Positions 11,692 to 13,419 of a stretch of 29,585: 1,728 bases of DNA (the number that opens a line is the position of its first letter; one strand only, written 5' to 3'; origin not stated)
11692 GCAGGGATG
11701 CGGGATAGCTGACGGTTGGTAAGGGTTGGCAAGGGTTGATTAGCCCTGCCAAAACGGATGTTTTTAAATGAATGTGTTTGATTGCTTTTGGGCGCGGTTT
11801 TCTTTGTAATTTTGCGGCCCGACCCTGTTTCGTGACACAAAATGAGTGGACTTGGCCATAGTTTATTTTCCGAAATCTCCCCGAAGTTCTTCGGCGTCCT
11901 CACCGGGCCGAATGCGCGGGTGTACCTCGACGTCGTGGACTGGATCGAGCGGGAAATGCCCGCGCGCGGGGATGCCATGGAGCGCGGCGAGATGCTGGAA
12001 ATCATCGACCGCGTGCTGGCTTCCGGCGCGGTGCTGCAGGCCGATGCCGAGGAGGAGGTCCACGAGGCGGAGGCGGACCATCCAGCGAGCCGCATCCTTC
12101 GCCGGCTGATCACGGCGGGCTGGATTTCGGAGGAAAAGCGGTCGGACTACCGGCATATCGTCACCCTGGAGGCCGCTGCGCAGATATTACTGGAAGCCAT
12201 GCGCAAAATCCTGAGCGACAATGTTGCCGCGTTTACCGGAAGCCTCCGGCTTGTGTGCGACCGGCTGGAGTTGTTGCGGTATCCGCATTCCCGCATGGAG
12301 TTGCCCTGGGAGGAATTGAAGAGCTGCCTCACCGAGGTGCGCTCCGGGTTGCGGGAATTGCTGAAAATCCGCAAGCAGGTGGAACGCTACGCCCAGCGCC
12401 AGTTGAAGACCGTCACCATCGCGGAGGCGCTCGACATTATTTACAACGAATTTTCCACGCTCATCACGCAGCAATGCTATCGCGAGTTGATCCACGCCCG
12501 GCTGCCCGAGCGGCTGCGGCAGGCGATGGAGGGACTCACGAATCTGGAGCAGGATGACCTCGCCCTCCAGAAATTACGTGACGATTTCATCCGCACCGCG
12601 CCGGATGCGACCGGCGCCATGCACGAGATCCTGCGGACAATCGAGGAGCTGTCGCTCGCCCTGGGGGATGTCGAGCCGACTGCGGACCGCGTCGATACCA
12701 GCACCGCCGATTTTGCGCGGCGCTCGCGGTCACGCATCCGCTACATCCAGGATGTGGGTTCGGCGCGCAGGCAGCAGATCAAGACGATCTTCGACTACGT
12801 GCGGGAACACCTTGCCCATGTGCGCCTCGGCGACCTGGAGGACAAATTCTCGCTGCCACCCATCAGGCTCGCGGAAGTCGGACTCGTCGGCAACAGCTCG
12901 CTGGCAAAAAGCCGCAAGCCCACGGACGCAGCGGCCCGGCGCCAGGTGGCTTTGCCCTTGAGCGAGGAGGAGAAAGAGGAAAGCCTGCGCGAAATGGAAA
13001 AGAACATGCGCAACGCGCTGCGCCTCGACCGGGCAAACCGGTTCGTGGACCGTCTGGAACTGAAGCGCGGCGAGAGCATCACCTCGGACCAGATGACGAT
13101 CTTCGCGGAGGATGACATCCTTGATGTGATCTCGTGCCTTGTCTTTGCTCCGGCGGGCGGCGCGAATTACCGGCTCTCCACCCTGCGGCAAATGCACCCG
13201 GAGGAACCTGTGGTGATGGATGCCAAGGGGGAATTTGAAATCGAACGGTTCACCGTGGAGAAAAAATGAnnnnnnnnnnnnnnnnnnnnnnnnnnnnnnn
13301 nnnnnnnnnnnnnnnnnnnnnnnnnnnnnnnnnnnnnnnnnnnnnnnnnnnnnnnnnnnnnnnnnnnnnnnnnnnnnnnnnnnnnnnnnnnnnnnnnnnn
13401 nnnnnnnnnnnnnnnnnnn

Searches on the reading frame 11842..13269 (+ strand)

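Call 10: search_protein_families(library=pfam, proteins=[window:11842-13269:+])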
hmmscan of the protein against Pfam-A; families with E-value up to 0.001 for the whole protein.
window:11842-13269:+ (475 aa): 1 family
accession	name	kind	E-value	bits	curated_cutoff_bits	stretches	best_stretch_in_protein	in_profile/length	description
PF18982.5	JetA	-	6.5e-40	137.4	26.2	1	46-454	14-421/434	Wadjet protein JetA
